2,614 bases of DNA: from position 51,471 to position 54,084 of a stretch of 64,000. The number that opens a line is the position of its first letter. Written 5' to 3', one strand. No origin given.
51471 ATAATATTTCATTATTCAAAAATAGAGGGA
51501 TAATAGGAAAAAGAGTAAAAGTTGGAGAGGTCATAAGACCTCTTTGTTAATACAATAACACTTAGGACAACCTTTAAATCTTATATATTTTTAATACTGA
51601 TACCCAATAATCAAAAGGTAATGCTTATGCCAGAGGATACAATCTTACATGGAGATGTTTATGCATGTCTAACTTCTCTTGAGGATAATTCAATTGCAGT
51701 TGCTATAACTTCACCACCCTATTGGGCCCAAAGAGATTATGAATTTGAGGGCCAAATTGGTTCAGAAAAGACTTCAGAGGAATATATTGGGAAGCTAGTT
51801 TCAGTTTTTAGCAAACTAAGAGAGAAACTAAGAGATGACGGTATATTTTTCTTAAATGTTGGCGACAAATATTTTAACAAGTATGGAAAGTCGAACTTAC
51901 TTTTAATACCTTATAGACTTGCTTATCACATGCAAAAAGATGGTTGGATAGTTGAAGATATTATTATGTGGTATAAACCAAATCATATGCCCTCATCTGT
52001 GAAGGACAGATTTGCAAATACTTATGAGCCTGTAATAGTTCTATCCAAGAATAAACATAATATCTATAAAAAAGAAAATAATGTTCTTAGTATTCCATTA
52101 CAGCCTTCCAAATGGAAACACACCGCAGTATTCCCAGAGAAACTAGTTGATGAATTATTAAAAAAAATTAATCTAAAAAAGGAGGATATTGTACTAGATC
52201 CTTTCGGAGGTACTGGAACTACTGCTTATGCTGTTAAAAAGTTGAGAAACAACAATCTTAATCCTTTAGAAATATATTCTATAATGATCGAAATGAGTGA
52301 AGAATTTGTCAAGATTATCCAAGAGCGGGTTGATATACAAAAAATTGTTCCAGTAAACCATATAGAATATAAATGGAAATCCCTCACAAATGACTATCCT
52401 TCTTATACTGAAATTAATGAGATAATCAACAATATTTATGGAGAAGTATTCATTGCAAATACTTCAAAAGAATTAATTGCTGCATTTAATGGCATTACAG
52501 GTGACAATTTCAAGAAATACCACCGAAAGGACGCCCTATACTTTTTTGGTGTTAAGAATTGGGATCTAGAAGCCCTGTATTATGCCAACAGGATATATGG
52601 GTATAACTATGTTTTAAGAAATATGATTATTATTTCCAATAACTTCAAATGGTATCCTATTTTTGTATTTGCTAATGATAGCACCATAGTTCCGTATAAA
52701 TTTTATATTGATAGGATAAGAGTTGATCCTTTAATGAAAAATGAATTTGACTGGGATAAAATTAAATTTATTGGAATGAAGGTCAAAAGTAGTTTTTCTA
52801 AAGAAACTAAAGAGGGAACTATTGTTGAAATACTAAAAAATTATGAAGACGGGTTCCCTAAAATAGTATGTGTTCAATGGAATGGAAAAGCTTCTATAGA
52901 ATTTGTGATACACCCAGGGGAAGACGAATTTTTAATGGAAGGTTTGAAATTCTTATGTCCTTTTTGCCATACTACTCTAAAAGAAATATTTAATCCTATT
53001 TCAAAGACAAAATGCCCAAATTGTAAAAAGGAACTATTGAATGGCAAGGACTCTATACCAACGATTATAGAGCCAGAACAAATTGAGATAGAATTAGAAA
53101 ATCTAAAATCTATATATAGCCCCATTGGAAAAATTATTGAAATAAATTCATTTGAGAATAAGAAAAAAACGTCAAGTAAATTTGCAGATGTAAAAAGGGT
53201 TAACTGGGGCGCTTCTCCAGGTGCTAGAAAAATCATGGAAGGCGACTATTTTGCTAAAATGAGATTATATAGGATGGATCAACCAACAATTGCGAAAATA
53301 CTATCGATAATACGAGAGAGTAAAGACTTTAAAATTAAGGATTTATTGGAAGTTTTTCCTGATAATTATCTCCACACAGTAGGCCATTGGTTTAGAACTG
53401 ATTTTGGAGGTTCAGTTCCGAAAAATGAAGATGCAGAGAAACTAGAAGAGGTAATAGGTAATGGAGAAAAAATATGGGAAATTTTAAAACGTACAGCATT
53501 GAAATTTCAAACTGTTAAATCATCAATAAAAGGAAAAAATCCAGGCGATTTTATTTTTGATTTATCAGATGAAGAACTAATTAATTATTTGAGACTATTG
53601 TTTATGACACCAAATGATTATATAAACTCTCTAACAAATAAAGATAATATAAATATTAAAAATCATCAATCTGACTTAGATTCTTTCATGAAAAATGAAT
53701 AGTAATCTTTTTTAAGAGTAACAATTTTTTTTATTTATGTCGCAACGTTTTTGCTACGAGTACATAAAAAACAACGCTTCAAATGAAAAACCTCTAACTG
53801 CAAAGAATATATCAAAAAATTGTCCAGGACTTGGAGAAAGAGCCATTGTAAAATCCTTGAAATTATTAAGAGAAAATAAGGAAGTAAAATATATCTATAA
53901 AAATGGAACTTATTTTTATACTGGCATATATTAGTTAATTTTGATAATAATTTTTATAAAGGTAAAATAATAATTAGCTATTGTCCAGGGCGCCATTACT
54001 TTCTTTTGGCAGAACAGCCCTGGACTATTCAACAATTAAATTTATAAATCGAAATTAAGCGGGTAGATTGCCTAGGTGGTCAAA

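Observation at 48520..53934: Candidate novel R-M-like defense operon: three paralogous nuclease-fold proteins, a long amino-methyltransferase and a small gene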

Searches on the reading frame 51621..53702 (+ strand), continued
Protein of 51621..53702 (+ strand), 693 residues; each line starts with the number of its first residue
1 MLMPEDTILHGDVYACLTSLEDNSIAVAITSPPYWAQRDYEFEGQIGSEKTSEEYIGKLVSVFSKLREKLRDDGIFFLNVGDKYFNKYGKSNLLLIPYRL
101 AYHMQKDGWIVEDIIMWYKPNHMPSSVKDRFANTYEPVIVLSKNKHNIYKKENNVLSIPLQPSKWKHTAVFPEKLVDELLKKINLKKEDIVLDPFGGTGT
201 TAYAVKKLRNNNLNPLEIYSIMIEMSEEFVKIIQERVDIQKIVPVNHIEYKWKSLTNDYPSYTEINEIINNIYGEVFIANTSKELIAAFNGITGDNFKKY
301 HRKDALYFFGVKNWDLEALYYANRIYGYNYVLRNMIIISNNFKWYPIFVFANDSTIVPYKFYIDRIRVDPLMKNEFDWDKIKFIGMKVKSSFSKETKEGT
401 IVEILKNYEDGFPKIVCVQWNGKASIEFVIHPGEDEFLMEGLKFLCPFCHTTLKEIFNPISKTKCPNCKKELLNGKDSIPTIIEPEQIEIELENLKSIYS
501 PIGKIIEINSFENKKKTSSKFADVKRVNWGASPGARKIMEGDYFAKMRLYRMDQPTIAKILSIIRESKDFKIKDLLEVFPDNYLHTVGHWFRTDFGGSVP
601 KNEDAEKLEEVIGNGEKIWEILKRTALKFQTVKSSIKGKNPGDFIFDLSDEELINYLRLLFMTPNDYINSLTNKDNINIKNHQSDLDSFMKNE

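Call 40: find_encoding_contigs(protein=P0082, flank=7000, max_places=2)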
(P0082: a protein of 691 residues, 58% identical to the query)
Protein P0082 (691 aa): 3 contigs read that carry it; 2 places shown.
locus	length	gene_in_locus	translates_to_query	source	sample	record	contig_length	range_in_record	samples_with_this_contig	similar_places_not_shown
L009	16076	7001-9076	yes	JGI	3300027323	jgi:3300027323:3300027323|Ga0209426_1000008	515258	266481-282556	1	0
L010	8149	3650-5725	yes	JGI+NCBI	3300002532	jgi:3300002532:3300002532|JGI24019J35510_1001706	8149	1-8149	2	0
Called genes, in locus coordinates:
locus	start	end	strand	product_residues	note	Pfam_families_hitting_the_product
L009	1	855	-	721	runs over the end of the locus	PF00111:Fer2 (weak), PF13510:Fer2_4, PF10588:NADH-G_4Fe-4S_3, PF22117:Fer4_Nqo3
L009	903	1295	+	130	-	PF06514:PsbU (weak), PF12836:HHH_3, PF00633:HHH (faint)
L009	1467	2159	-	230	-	PF07722:Peptidase_C26, PF00117:GATase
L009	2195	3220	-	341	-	PF03687:UPF0164 (weak)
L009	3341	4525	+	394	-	PF01637:ATPase_2 (faint), PF13173:AAA_14, PF13635:DUF4143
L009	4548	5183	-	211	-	PF08843:AbiEii (faint)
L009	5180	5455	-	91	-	PF21956:DUF6922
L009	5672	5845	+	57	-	-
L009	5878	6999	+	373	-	PF27366:MwoI_N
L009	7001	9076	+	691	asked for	PF01555:N6_N4_Mtase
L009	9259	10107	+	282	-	-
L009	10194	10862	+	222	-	PF05168:HEPN (weak)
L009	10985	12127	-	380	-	PF01656:CbiA, PF02374:ArsA_ATPase, PF13614:AAA_31, PF17886:ArsA_HSP20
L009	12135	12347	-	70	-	PF27253:AF_1253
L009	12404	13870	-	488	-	-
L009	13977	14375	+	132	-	PF13279:4HBT_2, PF03061:4HBT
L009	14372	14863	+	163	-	PF00149:Metallophos, PF12850:Metallophos_2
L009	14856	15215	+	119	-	PF08378:NERD (weak), PF02021:UPF0102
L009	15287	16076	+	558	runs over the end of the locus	PF13360:PQQ_2 (faint), PF13570:Beta-prop_ACSF4, PF15907:Itfg2 (faint), PF25292:Beta-prop_CGLA (faint), PF14783:BBS2_Mid (faint), PF13570:Beta-prop_ACSF4 (weak)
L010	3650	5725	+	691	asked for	PF01555:N6_N4_Mtase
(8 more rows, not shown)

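Call 41: find_encoding_contigs(protein=P0088, flank=7000, max_places=2)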
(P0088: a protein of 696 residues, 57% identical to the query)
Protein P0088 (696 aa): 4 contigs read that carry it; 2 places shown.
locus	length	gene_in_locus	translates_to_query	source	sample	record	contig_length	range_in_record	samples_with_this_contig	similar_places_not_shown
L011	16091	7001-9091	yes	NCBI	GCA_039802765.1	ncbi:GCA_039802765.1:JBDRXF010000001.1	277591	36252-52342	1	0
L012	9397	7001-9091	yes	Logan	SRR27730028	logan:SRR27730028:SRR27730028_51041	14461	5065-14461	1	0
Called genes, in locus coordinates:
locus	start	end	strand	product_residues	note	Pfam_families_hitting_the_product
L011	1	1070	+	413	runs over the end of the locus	PF01420:Methylase_S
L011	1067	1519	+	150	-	-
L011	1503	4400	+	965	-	PF04313:HSDR_N, PF00270:DEAD (weak), PF04851:ResIII, PF18766:SWI2_SNF2, PF22679:T1R_D3-like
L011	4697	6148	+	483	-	PF02384:N6_Mtase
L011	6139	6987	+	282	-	-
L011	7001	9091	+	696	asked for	PF01555:N6_N4_Mtase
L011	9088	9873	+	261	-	PF01170:UPF0020 (faint), PF01555:N6_N4_Mtase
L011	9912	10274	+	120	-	-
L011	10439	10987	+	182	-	PF08207:EFP_N, PF01132:EFP, PF09285:Elong-fact-P_C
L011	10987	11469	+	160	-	PF25973:BSH_CzcB (faint), PF25984:BSH_YknX (faint), PF00364:Biotin_lipoyl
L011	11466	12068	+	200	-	PF04367:DUF502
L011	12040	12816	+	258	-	PF00571:CBS, PF03471:CorC_HlyC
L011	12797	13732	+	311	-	PF02603:Hpr_kinase_N, PF07475:Hpr_kinase_C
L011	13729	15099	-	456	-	PF01743:PolyA_pol, PF12627:PolyA_pol_RNAbd, PF01966:HD (weak), PF13735:tRNA_NucTran2_2 (weak)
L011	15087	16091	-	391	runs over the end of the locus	-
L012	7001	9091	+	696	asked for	PF01555:N6_N4_Mtase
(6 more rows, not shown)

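Call 42: find_encoding_contigs(protein=P0114, flank=7000, max_places=2)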
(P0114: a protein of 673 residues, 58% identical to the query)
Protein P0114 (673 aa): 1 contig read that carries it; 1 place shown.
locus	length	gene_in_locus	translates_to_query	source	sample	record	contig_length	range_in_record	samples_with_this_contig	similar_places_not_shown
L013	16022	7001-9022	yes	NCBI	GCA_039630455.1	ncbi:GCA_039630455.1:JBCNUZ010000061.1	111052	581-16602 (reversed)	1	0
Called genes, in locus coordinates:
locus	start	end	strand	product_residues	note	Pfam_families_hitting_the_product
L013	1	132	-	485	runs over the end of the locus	PF16257:UxaE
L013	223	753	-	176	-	PF02417:Chromate_transp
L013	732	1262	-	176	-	PF02417:Chromate_transp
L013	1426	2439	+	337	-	-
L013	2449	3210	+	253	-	-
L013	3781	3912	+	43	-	-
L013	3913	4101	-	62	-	PF12841:YvrJ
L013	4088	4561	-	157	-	PF05838:Glyco_hydro_108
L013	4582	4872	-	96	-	-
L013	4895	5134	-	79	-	PF11148:DUF2922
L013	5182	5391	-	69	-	PF07872:DUF1659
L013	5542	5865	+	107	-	-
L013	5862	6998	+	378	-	PF27366:MwoI_N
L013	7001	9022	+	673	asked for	PF01555:N6_N4_Mtase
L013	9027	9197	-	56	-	-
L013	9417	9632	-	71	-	-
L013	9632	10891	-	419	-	PF00772:DnaB, PF03796:DnaB_C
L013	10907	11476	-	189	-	-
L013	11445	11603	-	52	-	-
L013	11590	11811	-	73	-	PF12844:HTH_19, PF01381:HTH_3, PF13443:HTH_26 (faint)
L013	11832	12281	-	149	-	-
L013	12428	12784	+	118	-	PF07022:Phage_CI_repr (weak), PF12844:HTH_19, PF13560:HTH_31, PF01381:HTH_3, PF13443:HTH_26 (weak)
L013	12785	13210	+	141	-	PF06114:Peptidase_M78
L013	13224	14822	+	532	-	PF00239:Resolvase, PF07508:Recombinase, PF13408:Zn_ribbon_recom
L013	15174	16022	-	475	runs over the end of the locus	PF00496:SBP_bac_5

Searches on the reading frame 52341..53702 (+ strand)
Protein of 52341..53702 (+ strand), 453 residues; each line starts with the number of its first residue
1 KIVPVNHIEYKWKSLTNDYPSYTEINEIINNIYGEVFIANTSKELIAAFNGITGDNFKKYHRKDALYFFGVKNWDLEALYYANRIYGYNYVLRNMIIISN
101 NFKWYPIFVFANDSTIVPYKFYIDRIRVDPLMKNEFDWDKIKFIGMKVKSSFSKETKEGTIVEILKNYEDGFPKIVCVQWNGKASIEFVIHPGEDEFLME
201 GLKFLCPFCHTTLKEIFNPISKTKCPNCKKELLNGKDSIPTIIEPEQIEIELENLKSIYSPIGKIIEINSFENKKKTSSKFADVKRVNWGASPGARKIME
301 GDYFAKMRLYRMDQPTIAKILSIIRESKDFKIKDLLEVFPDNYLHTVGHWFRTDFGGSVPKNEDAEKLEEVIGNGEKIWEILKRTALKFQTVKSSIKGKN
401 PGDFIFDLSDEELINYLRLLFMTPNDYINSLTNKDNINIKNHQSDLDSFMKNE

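Call 90: search_dna_similar(query=window:52341-53702:+, collection=phages, mode=protein, max_evalue=0.001, max_rows=10)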
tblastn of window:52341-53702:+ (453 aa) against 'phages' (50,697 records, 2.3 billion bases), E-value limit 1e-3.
No match.

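Call 92: search_dna_similar(query=window:52341-53702:+, collection=plasmids, mode=protein, max_evalue=0.001, max_rows=15)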
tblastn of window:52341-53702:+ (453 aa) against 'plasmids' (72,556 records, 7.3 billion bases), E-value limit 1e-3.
Records with a match: 1; places in all: 1; records where one place covers at least 80% of the query: 0.
Best place of each record, by identity: <60% 1.
By first word of the organism name: Picrophilus 1.
By predicted mobility (MOB-suite, as given by PLSDB): non-mobilizable 1.
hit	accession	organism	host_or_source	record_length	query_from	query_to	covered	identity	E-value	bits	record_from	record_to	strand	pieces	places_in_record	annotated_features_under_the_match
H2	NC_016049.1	Picrophilus oshimae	-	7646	278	403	28%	37.4%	3e-15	86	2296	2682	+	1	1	site-specific DNA-methyltransferase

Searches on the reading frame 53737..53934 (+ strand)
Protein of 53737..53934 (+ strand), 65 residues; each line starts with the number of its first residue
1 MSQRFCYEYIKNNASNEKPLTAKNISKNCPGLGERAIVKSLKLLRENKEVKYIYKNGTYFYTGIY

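Call 3: search_protein_families(library=pfam, proteins=[window:53737-53934:+], max_evalue=1)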
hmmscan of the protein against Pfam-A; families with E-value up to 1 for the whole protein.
window:53737-53934:+ (65 aa): 1 family
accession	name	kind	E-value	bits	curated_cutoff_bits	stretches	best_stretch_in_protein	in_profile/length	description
PF02186.21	TFIIE_beta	-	0.0077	16.9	28.1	1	8-65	10-64/66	TFIIE beta subunit core domain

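Call 4: search_protein_families(library=padloc, proteins=[window:53737-53934:+], max_evalue=1)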
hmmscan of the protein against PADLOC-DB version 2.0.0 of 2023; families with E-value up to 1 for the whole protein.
window:53737-53934:+ (65 aa): 1 family
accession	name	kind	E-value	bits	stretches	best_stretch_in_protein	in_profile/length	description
PDLC02236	AbiEi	-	0.00049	17.8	1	7-61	3-54/207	AbiEi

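Call 5: search_protein_families(library=ncbifam, proteins=[window:53737-53934:+], max_evalue=1)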
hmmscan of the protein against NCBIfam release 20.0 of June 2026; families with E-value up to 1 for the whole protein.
window:53737-53934:+ (65 aa): 0 families

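Call 27: search_protein_families(library=phrogs, proteins=[window:53737-53934:+], max_evalue=0.01)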
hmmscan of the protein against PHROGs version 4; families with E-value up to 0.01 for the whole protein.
window:53737-53934:+ (65 aa): 0 families
